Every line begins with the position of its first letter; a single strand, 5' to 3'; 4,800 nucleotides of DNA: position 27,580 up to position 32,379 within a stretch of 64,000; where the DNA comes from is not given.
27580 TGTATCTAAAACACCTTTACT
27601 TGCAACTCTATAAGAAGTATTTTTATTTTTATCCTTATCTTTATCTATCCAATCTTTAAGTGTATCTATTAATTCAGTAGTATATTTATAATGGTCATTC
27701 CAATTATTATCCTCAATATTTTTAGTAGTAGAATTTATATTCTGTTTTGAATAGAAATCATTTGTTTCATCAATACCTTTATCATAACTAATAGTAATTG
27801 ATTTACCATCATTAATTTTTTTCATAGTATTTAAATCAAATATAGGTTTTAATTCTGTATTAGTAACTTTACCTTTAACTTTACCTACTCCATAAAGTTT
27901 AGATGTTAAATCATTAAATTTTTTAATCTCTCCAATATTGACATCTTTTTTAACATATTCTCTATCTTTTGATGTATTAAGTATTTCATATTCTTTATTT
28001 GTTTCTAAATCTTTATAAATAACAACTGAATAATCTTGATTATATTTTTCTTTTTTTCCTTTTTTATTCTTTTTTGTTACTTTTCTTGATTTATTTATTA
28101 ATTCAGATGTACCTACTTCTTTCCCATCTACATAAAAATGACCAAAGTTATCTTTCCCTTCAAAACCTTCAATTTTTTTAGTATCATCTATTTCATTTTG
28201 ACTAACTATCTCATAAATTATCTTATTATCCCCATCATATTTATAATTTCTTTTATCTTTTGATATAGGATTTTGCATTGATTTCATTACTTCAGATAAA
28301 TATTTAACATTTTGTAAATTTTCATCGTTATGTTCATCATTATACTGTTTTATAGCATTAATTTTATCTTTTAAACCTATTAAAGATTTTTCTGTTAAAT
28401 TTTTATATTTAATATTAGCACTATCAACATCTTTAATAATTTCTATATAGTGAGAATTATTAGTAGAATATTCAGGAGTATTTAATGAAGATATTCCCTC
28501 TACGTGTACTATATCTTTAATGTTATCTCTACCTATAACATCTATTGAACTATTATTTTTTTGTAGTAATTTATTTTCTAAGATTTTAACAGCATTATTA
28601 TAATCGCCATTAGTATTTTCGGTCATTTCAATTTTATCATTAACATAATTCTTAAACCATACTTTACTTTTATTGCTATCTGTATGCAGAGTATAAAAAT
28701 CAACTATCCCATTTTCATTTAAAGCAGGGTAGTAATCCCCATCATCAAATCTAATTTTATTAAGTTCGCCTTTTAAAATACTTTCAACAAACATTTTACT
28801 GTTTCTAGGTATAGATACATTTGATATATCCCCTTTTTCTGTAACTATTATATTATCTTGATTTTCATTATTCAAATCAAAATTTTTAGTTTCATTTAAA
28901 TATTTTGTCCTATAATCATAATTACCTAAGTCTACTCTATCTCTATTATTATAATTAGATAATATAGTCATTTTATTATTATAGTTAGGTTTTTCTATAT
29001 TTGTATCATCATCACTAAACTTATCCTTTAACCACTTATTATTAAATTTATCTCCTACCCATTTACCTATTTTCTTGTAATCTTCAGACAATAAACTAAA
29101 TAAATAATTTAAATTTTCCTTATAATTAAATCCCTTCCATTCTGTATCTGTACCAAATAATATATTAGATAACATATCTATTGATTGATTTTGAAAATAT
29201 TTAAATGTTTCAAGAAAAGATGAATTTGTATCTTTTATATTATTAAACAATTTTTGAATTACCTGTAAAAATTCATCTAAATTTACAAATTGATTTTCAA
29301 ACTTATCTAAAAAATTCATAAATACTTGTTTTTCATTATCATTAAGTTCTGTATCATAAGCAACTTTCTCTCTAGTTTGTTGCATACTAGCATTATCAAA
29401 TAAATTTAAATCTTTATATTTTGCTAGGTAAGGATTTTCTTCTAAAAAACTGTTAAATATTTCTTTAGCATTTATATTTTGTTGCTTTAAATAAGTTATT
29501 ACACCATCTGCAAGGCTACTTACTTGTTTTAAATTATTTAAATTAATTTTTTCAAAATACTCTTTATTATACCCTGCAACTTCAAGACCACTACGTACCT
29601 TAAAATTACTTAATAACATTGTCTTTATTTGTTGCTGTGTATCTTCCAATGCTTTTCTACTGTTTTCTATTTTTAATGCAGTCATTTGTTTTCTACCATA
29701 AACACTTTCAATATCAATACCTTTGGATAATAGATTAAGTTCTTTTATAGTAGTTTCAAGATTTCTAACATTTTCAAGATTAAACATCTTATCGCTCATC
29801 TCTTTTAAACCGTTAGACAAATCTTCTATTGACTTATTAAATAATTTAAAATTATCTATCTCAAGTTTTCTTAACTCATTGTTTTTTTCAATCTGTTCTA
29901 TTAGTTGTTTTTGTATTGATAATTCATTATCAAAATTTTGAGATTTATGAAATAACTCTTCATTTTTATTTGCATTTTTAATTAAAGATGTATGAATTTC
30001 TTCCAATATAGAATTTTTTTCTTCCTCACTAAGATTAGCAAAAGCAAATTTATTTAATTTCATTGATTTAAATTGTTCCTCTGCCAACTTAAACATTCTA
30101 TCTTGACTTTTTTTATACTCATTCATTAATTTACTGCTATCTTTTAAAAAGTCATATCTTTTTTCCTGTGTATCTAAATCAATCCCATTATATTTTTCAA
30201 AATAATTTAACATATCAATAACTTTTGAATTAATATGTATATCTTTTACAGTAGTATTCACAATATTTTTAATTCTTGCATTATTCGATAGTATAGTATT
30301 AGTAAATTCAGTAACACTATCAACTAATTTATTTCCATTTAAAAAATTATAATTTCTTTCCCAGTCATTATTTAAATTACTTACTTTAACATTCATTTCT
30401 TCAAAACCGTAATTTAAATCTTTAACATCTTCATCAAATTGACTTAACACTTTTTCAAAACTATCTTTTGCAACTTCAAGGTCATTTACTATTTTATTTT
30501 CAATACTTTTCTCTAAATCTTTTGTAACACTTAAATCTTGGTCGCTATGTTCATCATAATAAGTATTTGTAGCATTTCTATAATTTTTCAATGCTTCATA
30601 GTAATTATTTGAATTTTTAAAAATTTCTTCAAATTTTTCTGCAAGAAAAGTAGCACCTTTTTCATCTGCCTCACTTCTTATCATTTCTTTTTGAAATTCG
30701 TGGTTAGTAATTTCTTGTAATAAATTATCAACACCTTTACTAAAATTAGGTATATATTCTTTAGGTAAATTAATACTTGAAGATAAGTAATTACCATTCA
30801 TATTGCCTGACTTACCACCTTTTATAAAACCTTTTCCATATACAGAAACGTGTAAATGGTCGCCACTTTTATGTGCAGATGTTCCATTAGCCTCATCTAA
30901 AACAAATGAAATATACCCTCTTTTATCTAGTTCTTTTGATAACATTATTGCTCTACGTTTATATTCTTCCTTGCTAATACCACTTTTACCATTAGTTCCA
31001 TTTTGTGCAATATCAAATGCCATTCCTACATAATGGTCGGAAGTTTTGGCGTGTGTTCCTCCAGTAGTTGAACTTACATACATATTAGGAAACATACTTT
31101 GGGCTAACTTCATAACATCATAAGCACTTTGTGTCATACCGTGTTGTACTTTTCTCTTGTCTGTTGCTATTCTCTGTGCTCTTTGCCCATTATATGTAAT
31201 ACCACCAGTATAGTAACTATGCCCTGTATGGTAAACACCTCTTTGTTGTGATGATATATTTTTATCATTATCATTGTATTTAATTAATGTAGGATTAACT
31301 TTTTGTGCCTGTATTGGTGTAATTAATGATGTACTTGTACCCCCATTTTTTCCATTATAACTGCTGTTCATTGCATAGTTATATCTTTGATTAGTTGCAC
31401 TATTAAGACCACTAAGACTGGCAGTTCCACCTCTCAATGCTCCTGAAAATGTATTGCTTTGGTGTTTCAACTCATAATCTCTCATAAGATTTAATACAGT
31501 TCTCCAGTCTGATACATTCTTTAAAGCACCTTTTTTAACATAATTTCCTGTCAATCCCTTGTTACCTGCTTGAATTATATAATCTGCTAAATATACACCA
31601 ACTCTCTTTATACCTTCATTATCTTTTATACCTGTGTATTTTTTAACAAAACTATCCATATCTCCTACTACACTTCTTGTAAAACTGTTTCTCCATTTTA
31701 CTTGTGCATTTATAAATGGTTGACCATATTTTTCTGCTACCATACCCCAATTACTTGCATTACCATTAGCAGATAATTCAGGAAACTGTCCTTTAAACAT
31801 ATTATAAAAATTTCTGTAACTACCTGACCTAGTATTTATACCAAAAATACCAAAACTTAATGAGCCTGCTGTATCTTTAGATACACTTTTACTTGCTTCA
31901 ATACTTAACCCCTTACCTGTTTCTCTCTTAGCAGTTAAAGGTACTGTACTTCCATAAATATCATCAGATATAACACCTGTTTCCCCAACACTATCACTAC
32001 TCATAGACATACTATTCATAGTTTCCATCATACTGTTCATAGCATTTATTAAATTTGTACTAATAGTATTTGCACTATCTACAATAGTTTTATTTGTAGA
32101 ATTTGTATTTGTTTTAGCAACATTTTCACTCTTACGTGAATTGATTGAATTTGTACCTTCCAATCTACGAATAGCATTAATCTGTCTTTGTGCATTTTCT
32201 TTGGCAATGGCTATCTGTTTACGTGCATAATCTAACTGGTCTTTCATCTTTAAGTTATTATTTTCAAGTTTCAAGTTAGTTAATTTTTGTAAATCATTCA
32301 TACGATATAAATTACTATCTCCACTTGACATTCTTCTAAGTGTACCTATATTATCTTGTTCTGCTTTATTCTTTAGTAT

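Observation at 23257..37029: Exceptionally long tape-measure protein (4590 aa, 13.8 kb) carrying three distinct peptidoglycan-hydrolase domains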

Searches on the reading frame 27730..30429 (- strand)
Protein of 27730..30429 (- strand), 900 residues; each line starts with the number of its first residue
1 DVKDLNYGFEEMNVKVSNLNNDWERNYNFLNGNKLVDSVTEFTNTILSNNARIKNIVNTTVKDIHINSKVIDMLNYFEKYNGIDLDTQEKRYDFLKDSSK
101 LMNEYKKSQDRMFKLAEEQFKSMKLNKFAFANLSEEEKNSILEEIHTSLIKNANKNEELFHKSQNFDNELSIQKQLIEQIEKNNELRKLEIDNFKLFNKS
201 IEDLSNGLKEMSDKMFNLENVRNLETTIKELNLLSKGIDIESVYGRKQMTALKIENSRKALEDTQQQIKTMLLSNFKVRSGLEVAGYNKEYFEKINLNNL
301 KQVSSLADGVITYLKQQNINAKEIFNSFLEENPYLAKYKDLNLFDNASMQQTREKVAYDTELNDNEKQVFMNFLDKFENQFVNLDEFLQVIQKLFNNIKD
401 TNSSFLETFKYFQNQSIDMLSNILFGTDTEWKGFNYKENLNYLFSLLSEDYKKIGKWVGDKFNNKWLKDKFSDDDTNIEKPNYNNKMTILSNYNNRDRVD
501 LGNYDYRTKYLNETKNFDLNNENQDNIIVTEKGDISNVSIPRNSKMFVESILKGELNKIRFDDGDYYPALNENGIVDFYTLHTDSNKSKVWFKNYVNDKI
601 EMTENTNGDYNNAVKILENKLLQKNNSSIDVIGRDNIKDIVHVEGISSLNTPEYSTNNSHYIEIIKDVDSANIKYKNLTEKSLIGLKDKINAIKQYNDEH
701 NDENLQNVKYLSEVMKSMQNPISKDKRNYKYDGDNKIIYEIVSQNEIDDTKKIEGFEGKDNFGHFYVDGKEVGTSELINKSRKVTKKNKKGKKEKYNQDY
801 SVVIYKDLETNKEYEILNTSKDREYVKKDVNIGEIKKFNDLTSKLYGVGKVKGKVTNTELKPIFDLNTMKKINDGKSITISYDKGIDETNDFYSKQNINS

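Call 8: search_protein_families(library=pfam, proteins=[window:27730-30429:-], max_evalue=1)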
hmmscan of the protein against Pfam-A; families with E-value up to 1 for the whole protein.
window:27730-30429:- (900 aa): 3 families
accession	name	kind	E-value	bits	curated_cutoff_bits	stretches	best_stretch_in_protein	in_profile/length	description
PF00721.27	TMV_coat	-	0.022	15.6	26.5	1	69-180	18-120/146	Virus coat protein (TMV like)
PF04577.19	Glyco_transf_61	-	0.11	13.2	27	1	340-416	58-114/137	Glycosyltransferase 61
PF08349.16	DUF1722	-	0.27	12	22.5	1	360-401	64-105/117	Protein of unknown function (DUF1722)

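Call 9: search_protein_families(library=phrogs, proteins=[window:27730-30429:-], max_evalue=0.01)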
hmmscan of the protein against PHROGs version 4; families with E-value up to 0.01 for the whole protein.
window:27730-30429:- (900 aa): 1 family
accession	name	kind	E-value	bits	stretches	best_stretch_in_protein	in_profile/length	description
phrog_35733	-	unknown function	0.0058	17.7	0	797-848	5-56/63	-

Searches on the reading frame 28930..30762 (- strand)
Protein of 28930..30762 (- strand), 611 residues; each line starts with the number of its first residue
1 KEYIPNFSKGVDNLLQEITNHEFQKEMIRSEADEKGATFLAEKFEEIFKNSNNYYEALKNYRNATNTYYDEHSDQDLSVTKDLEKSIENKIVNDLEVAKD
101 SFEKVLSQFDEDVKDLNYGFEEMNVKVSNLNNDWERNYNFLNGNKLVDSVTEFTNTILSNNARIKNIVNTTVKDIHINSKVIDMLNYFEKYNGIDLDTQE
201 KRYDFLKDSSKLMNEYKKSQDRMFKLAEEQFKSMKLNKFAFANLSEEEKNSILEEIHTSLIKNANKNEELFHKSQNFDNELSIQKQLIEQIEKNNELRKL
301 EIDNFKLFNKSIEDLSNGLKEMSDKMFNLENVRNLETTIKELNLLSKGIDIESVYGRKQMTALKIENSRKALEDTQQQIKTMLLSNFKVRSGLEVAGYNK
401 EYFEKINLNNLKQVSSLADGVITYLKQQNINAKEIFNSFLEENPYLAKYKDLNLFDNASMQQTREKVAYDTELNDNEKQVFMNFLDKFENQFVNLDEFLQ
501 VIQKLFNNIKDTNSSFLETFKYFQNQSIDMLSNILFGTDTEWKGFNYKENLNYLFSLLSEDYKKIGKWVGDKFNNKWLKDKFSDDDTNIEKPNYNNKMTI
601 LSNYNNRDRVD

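Call 105: search_solved_structures(query=window:28930-30762:-, max_evalue=0.1)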
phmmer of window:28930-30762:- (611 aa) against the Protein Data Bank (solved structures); distinct sequences matched with E-value up to 0.1: 0.

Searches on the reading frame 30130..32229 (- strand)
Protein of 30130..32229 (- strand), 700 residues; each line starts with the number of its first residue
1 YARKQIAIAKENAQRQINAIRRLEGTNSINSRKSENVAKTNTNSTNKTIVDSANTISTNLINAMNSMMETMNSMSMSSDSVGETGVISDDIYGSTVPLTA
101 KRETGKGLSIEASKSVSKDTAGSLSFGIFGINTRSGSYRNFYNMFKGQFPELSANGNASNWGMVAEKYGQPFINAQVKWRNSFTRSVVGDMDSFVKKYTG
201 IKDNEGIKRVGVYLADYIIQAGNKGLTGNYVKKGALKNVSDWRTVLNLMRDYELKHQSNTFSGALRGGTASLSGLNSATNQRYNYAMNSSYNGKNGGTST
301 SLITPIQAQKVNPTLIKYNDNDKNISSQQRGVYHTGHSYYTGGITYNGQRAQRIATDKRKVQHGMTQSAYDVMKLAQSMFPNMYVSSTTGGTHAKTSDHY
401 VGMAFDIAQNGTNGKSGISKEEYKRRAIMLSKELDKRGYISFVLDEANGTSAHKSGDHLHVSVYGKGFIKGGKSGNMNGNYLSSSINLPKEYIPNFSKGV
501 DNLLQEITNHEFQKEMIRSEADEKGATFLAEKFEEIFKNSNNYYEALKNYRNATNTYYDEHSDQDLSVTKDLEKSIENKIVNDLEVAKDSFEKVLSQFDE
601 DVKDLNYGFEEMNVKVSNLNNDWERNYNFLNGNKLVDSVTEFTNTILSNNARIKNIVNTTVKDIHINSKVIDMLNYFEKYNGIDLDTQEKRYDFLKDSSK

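Call 8: search_protein_families(library=pfam, proteins=[window:30130-32229:-], max_evalue=1)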
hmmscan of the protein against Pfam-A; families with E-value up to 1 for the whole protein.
window:30130-32229:- (700 aa): 2 families
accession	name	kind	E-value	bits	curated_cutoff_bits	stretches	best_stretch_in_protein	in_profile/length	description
PF19587.5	DUF6094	-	0.028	13.6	22.8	1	109-161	71-123/344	Uncharacterised methyltransferase family (DUF6094)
PF19131.5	DUF5814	-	0.31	11.1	25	1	642-697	3-58/148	Family of unknown function (DUF5814)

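Call 9: search_protein_families(library=phrogs, proteins=[window:30130-32229:-], max_evalue=0.01)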
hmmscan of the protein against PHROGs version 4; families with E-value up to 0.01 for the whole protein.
window:30130-32229:- (700 aa): 0 families

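Call 11: search_solved_structures(query=window:30130-32229:-, max_evalue=10, show_alignments=2)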
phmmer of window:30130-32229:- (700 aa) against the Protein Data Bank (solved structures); distinct sequences matched with E-value up to 10: 20.
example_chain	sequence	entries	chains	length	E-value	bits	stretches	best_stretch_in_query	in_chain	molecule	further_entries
5m6i_B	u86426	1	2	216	0.063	15.1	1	257-346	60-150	light chain dimer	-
5whj_L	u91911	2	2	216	0.16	13.8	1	257-346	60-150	DX-2507 Fab light chain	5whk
9i45_L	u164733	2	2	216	0.17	13.7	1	257-346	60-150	light chain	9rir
9loe_C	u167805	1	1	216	0.21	13.3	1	257-346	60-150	light chain of YSJ1C5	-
9cj7_L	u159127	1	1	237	0.24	13.2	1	257-346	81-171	Fv region of 8.9F light chain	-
7yar_H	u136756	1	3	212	0.25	13.1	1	257-346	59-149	light chain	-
7ps0_L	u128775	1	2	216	0.25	13.1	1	257-346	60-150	Beta-24 light chain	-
8dv6_D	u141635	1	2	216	0.25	13.1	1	257-346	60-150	mAb Fab Light Chain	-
9sbb_L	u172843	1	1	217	0.28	12.9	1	257-346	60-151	TAU-2310 Fab Light Chain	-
7zff_L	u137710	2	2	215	0.32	12.7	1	259-346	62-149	Omi-42 light chain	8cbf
7wph_D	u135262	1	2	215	0.35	12.6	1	257-346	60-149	FAB06 light chain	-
7lcn_L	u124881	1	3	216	0.39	12.5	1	259-346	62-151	DH1050.1 light chain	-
7ps6_D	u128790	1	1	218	0.5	12.1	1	257-346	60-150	Beta-44 Fab light chain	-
7l5b_L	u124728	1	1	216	0.61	11.8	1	257-346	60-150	2-15 Light Chain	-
9aug_J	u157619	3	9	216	0.61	11.8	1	257-346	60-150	UCA3.G57R light chain | UCA3 light chain | UCA4 light chain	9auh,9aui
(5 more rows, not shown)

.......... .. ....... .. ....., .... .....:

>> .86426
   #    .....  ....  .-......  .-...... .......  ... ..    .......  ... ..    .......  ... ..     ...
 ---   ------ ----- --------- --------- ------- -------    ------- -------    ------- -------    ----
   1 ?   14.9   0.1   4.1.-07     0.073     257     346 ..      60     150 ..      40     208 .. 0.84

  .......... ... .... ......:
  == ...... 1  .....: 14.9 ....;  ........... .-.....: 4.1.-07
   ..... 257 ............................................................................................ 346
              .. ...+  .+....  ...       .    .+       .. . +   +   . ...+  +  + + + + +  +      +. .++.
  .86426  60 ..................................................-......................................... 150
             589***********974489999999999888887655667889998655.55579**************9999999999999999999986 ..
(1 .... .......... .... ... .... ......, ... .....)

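Call 108: search_protein_families(library=ncbifam, proteins=[window:30130-32229:-], max_evalue=0.01)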
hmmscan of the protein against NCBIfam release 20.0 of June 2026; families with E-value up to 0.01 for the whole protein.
window:30130-32229:- (700 aa): 1 family
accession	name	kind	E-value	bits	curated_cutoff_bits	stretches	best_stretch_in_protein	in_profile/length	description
TIGR02131.1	phaP_Bmeg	equivalog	0.0027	17.7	109.3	1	555-659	11-107/165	polyhydroxyalkanoic acid inclusion protein PhaP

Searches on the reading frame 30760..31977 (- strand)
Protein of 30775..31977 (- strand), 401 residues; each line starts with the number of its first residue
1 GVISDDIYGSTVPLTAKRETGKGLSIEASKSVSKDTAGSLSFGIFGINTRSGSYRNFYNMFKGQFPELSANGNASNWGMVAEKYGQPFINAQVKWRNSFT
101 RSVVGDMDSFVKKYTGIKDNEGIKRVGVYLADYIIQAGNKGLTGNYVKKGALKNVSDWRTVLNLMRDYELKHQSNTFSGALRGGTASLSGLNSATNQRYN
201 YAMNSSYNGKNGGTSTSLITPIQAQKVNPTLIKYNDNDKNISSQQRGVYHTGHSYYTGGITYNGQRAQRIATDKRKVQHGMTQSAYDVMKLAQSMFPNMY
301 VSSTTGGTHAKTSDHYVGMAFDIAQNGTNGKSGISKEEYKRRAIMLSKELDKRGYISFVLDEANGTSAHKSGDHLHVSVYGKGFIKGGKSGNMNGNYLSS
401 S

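Call 17: find_homologous_proteins(query=window:30760-31752:-, max_evalue=0.001)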
Query window:30760-31752:-: 1024 candidates shared short words with the query, none scored E <= 0.001.

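Call 19: find_related_loci(query=window:30760-31752:-, collection=viral_contigs, flank=10000)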
Query window:30760-31752:- (331 aa) in viral_contigs; peptide patterns used: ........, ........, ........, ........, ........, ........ (x = any residue, [..] = any of these).
7 stretches matched a pattern; 3 encode a relative of the query (tblastn E <= 1e-3); 2 distinct loci.
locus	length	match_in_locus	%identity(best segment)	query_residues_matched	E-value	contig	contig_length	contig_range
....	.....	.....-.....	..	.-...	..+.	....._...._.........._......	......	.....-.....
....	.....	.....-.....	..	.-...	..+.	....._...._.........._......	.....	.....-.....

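Call 90: search_dna_similar(query=window:30775-31977:-, collection=phages, mode=protein, max_evalue=0.001, max_rows=25)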
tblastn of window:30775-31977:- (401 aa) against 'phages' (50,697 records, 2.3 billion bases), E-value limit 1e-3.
No match.
